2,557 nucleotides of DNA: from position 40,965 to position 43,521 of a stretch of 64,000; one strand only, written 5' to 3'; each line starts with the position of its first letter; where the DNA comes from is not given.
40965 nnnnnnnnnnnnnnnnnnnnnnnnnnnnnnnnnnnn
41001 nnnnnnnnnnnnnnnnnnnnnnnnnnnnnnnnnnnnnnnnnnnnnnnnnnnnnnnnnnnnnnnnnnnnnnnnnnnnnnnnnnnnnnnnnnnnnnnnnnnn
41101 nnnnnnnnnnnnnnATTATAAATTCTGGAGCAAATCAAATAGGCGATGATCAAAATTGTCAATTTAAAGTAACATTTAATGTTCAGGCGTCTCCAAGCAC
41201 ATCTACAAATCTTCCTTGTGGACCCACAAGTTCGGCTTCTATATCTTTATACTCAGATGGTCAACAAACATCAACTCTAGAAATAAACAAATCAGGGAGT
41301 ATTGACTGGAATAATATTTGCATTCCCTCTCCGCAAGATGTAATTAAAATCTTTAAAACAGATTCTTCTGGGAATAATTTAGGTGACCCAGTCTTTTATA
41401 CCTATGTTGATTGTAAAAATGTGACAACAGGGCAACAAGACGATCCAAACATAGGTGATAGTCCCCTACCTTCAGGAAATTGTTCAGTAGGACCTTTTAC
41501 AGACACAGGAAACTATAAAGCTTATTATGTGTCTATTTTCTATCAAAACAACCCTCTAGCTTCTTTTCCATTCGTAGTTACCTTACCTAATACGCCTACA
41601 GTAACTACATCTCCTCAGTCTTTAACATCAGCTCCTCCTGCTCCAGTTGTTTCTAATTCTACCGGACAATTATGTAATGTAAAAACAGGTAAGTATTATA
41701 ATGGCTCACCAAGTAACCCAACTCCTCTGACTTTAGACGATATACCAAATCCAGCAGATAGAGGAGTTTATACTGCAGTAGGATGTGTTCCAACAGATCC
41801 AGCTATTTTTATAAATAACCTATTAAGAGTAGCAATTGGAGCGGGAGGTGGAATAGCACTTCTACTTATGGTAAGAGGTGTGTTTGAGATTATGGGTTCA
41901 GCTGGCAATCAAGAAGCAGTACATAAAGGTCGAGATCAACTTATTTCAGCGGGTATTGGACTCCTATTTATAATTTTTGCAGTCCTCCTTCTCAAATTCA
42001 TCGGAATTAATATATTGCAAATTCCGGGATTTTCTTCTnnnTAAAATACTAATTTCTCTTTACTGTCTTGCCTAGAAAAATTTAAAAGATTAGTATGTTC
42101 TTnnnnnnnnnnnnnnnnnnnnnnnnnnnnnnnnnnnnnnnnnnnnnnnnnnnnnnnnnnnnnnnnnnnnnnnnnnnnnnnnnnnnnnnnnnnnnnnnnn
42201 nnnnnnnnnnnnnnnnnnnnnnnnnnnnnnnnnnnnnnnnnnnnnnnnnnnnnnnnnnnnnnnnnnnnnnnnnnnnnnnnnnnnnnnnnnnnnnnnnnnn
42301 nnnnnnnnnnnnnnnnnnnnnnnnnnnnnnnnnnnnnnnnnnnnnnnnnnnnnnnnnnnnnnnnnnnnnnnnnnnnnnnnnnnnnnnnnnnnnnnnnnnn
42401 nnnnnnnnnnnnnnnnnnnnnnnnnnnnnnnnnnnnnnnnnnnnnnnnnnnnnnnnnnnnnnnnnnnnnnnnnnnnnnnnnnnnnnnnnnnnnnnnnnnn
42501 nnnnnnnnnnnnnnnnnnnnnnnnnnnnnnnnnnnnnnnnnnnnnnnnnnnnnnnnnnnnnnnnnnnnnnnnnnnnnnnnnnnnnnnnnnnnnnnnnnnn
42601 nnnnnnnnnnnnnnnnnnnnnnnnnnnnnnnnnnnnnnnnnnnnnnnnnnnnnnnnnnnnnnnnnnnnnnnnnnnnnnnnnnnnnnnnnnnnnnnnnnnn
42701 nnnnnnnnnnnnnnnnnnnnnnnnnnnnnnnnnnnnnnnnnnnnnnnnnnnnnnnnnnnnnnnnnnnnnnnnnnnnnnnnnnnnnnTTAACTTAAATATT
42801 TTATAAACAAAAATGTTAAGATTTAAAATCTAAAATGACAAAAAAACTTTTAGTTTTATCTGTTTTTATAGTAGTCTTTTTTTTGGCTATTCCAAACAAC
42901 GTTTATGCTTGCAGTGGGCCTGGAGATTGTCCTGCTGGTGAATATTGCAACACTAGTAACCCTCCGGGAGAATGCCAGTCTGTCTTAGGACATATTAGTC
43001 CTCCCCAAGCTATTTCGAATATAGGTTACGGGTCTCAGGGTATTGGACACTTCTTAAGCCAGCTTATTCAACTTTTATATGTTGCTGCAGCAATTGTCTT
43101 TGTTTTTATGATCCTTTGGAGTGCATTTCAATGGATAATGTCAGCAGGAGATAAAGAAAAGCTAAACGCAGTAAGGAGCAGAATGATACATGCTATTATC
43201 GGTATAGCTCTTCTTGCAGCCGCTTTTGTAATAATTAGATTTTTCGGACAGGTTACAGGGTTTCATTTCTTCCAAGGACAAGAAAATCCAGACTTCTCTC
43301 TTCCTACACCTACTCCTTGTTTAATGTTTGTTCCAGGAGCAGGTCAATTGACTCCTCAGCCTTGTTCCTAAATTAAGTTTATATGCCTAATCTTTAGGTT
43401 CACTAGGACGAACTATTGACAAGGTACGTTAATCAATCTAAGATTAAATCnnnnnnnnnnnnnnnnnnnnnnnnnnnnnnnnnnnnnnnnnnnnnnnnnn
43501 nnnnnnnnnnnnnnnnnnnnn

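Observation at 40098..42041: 647-aa secreted low-complexity protein fused to a C-terminal pilin-like module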

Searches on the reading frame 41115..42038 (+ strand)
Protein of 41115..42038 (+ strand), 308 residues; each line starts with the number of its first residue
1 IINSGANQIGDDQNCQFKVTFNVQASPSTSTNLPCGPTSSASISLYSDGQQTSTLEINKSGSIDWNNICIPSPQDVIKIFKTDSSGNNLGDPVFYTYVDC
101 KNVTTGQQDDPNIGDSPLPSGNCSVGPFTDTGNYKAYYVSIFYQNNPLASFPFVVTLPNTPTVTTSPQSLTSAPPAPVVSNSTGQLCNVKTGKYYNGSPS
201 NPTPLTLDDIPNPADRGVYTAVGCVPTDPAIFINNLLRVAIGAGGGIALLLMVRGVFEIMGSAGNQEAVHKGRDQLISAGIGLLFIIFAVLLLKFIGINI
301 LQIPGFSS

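Call 35: find_homologous_proteins(query=window:41115-42038:+, max_evalue=0.00001)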
Query window:41115-42038:+ (308 aa): 54 proteins with E <= 0.00001 among 2293 candidates.
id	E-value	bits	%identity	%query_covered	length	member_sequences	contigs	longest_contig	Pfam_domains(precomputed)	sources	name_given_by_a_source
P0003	8.9e-29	119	47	53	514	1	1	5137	PF18895.6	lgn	-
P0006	3.6e-28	117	62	30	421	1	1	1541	PF18895.6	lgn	-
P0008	9.9e-28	115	40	66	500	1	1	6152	PF18895.6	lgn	-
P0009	1.4e-27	115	38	73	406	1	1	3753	PF18895.6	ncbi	-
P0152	7.0e-27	112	55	32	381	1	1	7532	-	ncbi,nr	ncbi:MAG: pilin [Candidatus Daviesbacteria bacterium]|nr:pilin [Candidatus Daviesbacteria bacterium]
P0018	1.3e-26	111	49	51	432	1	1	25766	-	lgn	-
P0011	2.3e-26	111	64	30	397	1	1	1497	PF18895.6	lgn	-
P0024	2.6e-26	111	51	43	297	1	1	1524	PF18895.6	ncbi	-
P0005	2.6e-26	111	52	39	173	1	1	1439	PF18895.6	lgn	-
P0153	7.3e-26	109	62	29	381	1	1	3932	PF18895.6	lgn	-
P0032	7.8e-26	109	46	50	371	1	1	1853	PF18895.6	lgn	-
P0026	1.0e-25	109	51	41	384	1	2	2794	PF18895.6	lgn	-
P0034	1.4e-25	108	48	47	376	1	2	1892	PF18895.6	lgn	-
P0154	2.9e-25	107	63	29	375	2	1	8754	PF18895.6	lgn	-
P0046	4.7e-25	106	61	32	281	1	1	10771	PF18895.6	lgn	-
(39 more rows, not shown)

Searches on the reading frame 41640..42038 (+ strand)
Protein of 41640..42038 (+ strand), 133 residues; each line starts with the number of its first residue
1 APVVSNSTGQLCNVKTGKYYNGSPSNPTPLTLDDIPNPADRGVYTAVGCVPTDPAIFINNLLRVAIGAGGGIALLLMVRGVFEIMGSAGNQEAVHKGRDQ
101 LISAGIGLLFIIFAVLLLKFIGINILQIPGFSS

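Call 53: predict_structure(alignment_id=A4)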
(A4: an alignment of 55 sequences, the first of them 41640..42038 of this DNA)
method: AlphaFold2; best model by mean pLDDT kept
length: 133 residues; sequences in the alignment: 55
mean_pLDDT: 80.4   pTM: 0.54
mean pLDDT of the five models: 80.4, 79.6, 78.9, 78.9, 75.1
residues with pLDDT >= 90: 21; 70-90: 84; 50-70: 23; < 50: 5
segments of 3 or more residues with pLDDT < 50: 1-5
pLDDT, mean of each block of 10 residues (from residue 1): 56 81 64 73 86 86 88 89 87 89 91 89 71 56
secondary structure, 60 per line:
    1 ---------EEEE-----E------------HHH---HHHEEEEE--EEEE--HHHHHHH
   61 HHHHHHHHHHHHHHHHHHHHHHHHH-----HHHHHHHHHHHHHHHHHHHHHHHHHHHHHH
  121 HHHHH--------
elements in order: E10-13 E41-45 E48-51 H54-85 H91-125

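Call 57: fold_search(model_id=the predicted structure, library=pdb)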
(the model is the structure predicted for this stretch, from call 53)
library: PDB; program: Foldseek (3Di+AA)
matches with E <= 10: 64; with E <= 0.001: 0
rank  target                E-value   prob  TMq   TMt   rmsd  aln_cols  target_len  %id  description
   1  3m1g_C                2.5e+00  0.12  0.29  0.14  14.6       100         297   21  The structure of a putative glutathione S-transferase from Corynebacterium glutamicum (released 2010-04-14)
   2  4jav_A                4.0e+00  0.51  0.40  0.22   1.8        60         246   13  Structural basis of a rationally rewired protein-protein interface (HK853wt and RR468mutant V13P, L14I, I17M and N21V) (released 2013-09-04)
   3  2g0u_MODEL_1_A        4.0e+00  0.15  0.36  0.50  18.4        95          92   14  Solution Structure of Monomeric BsaL, the Type III Secretion Needle Protein of Burkholderia pseudomallei (released 2006-05-23)
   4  4ibp                  4.2e+00  0.08  0.23  0.16   5.2        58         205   19  Crystal structure of a glutathione transferase family member from Pseudomonas fluorescens Pf-5, target EFI-900011, with  (released 2012-12-26)
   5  3txs_B                4.5e+00  0.07  0.28  0.36  10.4        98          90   14  Crystal Structure of phage 44RR small terminase gp16 (released 2011-12-28)
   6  6rh7_B                5.2e+00  0.44  0.40  0.23   1.7        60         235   15  Revisiting pH-gated conformational switch. Complex HK853 mutant H260A -RR468 mutant D53A pH 7.5 (released 2020-02-19)
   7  2jow_MODEL_1_A        5.2e+00  0.16  0.37  0.53   4.6        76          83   10  Differences in the electrostatic surfaces of the type III secretion needle proteins (released 2007-07-24)
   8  4gyc_B                5.2e+00  0.09  0.22  0.40   5.4        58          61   24  Structure of the SRII(D75N mutant)/HtrII Complex in I212121 space group ("U" shape) (released 2013-05-08)
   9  6rgz_A                5.5e+00  0.41  0.40  0.23   1.6        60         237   13  Revisiting pH-gated conformational switch. Complex HK853-RR468 pH 6.5 (released 2020-02-19)
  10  8dfu_0                5.5e+00  0.30  0.40  0.59   2.8        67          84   10  Cryo-EM structure of conjugation pili from Aeropyrum pernix (released 2023-03-22)
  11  8cue_1A               5.5e+00  0.06  0.22  0.33   5.8        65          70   23  CryoEM structure of the T-pilus from Agrobacterium tumefaciens (released 2023-02-01)
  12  3dge_A                5.9e+00  0.38  0.44  0.25   1.7        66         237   12  Structure of a histidine kinase-response regulator complex reveals insights into Two-component signaling and a novel c (released 2009-07-07)
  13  3zg1_A                5.9e+00  0.28  0.37  0.45   4.4        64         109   14  NI-BOUND FORM OF M123A MUTANT OF CUPRIAVIDUS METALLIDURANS CH34 CNRXS (released 2013-10-23)
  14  6v7u_B                5.9e+00  0.23  0.28  0.59   2.6        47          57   15  Structure of a phage-encoded quorum sensing anti-activator, Aqs1 (released 2020-12-16)
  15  8zal_B                5.9e+00  0.18  0.38  0.16   3.7        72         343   14  EmrAB-TolC MFS-type tripartite multidrug efflux pump EA (released 2025-04-30)
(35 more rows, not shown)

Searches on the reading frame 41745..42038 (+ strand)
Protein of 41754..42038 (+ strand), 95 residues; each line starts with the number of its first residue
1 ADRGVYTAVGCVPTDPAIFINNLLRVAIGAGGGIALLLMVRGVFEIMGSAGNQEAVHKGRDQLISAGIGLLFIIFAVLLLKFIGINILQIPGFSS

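Call 28: find_related_loci(query=A2, collection=genome_contigs, flank=10000)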
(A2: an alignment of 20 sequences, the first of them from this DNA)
Query A2 (98 aa) in genome_contigs; peptide patterns used: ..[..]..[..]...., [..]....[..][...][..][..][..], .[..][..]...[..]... (x = any residue, [..] = any of these).
599 stretches matched a pattern (row limit reached: there are more); 353 encode a relative of the query (tblastn E <= 1e-3); the best 80 are kept; 80 distinct loci.
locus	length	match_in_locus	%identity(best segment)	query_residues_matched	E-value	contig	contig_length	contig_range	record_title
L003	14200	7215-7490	61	6-97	1e-33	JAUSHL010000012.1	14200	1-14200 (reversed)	MAG: Candidatus Daviesbacteria bacterium isolate E14_metabat.bin.192 E14_k141_282554, whole genome shotgun sequence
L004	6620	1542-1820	60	5-97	1e-31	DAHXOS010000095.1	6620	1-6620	MAG TPA_asm: bacterium isolate clean1861 k141_349670, whole genome shotgun sequence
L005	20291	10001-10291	58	1-97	8e-32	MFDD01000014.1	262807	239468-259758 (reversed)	MAG: Candidatus Daviesbacteria bacterium RIFCSPHIGHO2_02_FULL_43_12 rifcsphigho2_02_scaffold_89, whole genome shotgun se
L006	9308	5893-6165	63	7-97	6e-32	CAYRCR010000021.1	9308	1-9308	MAG TPA_asm: uncultured Gammaproteobacteria bacterium isolate SRP050083_co1_366 genome assembly, contig: NODE_3673_lengt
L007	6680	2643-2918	57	7-98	1e-31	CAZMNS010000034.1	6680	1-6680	MAG TPA_asm: uncultured Gammaproteobacteria bacterium isolate binchicken_co38_1180 genome assembly, contig: NODE_24225_l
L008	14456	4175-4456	57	3-96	2e-31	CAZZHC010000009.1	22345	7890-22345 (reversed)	MAG TPA_asm: uncultured Gammaproteobacteria bacterium isolate SRP269290_co4_53 genome assembly, contig: NODE_1184_length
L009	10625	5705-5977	56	7-97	1e-30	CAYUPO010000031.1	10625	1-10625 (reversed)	MAG TPA_asm: uncultured Gammaproteobacteria bacterium isolate SRP286056_co1_297 genome assembly, contig: NODE_8047_lengt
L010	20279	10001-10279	54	5-97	1e-30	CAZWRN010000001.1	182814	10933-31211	MAG TPA_asm: uncultured Gammaproteobacteria bacterium isolate binchicken_co105_146 genome assembly, contig: NODE_79_leng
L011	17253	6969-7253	54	2-96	2e-30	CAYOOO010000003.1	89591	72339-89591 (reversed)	MAG TPA_asm: uncultured Gammaproteobacteria bacterium isolate binchicken_co110_106 genome assembly, contig: NODE_672_len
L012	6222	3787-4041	55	7-91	6e-30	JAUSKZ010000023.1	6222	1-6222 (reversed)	MAG: Candidatus Daviesbacteria bacterium isolate E14_metabat.bin.89 E14_k141_1503413, whole genome shotgun sequence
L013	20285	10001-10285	52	2-96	4e-30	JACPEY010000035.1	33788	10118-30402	MAG: Candidatus Daviesbacteria bacterium isolate NC_groundwater_347_Ag_B-0.1um_39_21 GD18-4_B1_scaffold_464769, whole ge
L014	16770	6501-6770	60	7-96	5e-30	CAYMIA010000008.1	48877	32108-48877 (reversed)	MAG TPA_asm: uncultured Gammaproteobacteria bacterium isolate SRP200132_co1_145 genome assembly, contig: NODE_1127_lengt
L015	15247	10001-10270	59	7-96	6e-30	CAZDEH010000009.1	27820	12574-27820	MAG TPA_asm: uncultured Gammaproteobacteria bacterium isolate SRP050083_co3_643 genome assembly, contig: NODE_1168_lengt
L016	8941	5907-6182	58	5-96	5e-30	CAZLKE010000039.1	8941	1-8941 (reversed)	MAG TPA_asm: uncultured Gammaproteobacteria bacterium isolate SRP050083_co1_414 genome assembly, contig: NODE_3919_lengt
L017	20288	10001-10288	52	2-97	3e-29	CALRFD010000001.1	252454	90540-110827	MAG: Patescibacteria group bacterium isolate Ike-100m-12 genome assembly, contig: Ike-100-c8, whole genome shotgun seque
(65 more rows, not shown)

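Call 43: search_solved_structures(query=A2, max_evalue=10, show_alignments=2)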
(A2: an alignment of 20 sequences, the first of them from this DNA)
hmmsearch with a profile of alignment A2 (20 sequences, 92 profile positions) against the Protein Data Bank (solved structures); distinct sequences matched with E-value up to 10: 1.
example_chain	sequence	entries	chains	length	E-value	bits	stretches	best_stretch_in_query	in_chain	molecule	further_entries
4it7_A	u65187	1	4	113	1.1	12.7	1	15-65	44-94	CPI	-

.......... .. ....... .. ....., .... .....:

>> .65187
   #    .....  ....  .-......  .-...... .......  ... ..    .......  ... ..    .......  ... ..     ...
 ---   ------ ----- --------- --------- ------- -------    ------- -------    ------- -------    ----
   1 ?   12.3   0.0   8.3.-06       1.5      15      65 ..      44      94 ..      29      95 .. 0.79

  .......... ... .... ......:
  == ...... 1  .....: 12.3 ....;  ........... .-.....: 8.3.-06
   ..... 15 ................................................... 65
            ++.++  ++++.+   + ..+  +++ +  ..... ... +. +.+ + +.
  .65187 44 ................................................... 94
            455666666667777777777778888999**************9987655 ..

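Call 70: search_protein_families(library=pfam, proteins=[window:41754-42038:+], max_evalue=10)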
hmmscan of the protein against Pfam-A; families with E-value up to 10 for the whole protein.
window:41754-42038:+ (95 aa): 1 family
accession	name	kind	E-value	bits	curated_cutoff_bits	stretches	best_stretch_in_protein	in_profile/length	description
PF18895.5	T4SS_pilin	-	3.4e-06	27.5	26.6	1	19-83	8-71/71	Type IV secretion system pilin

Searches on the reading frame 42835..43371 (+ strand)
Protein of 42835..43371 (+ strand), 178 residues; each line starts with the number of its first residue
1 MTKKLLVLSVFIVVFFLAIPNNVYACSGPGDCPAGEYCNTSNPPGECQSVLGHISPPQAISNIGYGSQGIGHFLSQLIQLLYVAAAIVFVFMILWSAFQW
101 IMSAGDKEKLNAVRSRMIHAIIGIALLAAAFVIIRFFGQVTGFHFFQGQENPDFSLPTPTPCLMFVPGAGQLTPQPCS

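Call 3: search_protein_families(library=pfam, proteins=[window:42835-43371:+], max_evalue=0.1)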
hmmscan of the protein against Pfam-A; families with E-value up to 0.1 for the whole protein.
window:42835-43371:+ (178 aa): 7 families
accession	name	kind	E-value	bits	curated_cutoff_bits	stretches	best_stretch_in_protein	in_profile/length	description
PF18895.5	T4SS_pilin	-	9.4e-09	35.7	26.6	1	67-137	2-71/71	Type IV secretion system pilin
PF11862.13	DUF3382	-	0.0041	17.8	28.9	1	67-132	27-96/97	Domain of unknown function (DUF3382)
PF06664.17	WLS-like_TM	-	0.0041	16.9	28.3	1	76-143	149-215/247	Wntless-like, transmembrane domain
PF19607.4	DUF6112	-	0.015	15.6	25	1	70-132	13-75/88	Family of unknown function (DUF6112)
PF00689.26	Cation_ATPase_C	-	0.021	15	27.3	1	6-144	55-148/175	Cation transporting ATPase, C-terminus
PF04706.18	Dickkopf_N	-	0.052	14.3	25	1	26-50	2-26/51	Dickkopf N-terminal cysteine-rich region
PF10999.13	DUF2839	-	0.096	13.5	22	0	111-143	34-66/67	Protein of unknown function (DUF2839)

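Call 6: search_protein_families(library=ncbifam, proteins=[window:42835-43371:+], max_evalue=0.1)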
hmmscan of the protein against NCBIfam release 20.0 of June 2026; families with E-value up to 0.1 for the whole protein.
window:42835-43371:+ (178 aa): 4 families
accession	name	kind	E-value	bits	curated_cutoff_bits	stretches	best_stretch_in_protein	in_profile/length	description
NF009523.0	PRK12884.1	equivalog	0.012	14.8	269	1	72-129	218-273/279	prenyltransferase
NF045849.1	ICE_MMCAP2_0565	equivalog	0.018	14.7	40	1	68-136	7-75/80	Mbov_0395 family pilin-like conjugal transfer protein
NF052655.1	XchromeleprotEdmS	equivalog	0.028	14.3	100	1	82-109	10-34/54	extrachromosomal elements maintenance protein EdmS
NF007842.1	PRK10555.1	equivalog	0.079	10.7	1854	1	63-146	386-468/1036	multidrug efflux RND transporter permease AcrD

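Call 70: search_protein_families(library=pfam, proteins=[window:42835-43371:+], max_evalue=10)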
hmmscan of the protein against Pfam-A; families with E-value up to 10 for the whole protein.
window:42835-43371:+ (178 aa): 12 families
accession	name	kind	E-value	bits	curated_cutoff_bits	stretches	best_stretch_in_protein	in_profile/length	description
PF18895.5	T4SS_pilin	-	9.4e-09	35.7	26.6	1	67-137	2-71/71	Type IV secretion system pilin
PF11862.13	DUF3382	-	0.0041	17.8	28.9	1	67-132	27-96/97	Domain of unknown function (DUF3382)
PF06664.17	WLS-like_TM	-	0.0041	16.9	28.3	1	76-143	149-215/247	Wntless-like, transmembrane domain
PF19607.4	DUF6112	-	0.015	15.6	25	1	70-132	13-75/88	Family of unknown function (DUF6112)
PF00689.26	Cation_ATPase_C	-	0.021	15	27.3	1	6-144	55-148/175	Cation transporting ATPase, C-terminus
PF04706.18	Dickkopf_N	-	0.052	14.3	25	1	26-50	2-26/51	Dickkopf N-terminal cysteine-rich region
PF10999.13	DUF2839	-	0.096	13.5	22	1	111-143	34-66/67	Protein of unknown function (DUF2839)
PF04246.17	RseC_MucC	-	0.36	11.2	24.4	1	80-139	69-116/130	Positive regulator of sigma(E), RseC/MucC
PF01312.24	Bac_export_2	-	0.97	9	24.4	1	52-137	114-198/335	FlhB HrpN YscU SpaS Family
PF10192.15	GPR180-TMEM145_TM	-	1.1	9.3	23.7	1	63-148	52-139/224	GPR180/TMEM145, transmembrane domain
PF11712.13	Vma12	-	5.6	7.4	25.5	1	70-124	68-115/137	Endoplasmic reticulum-based factor for assembly of V-ATPase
PF04290.18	DctQ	-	7.2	7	28.3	2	77-136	64-125/132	Tripartite ATP-independent periplasmic transporters, DctQ component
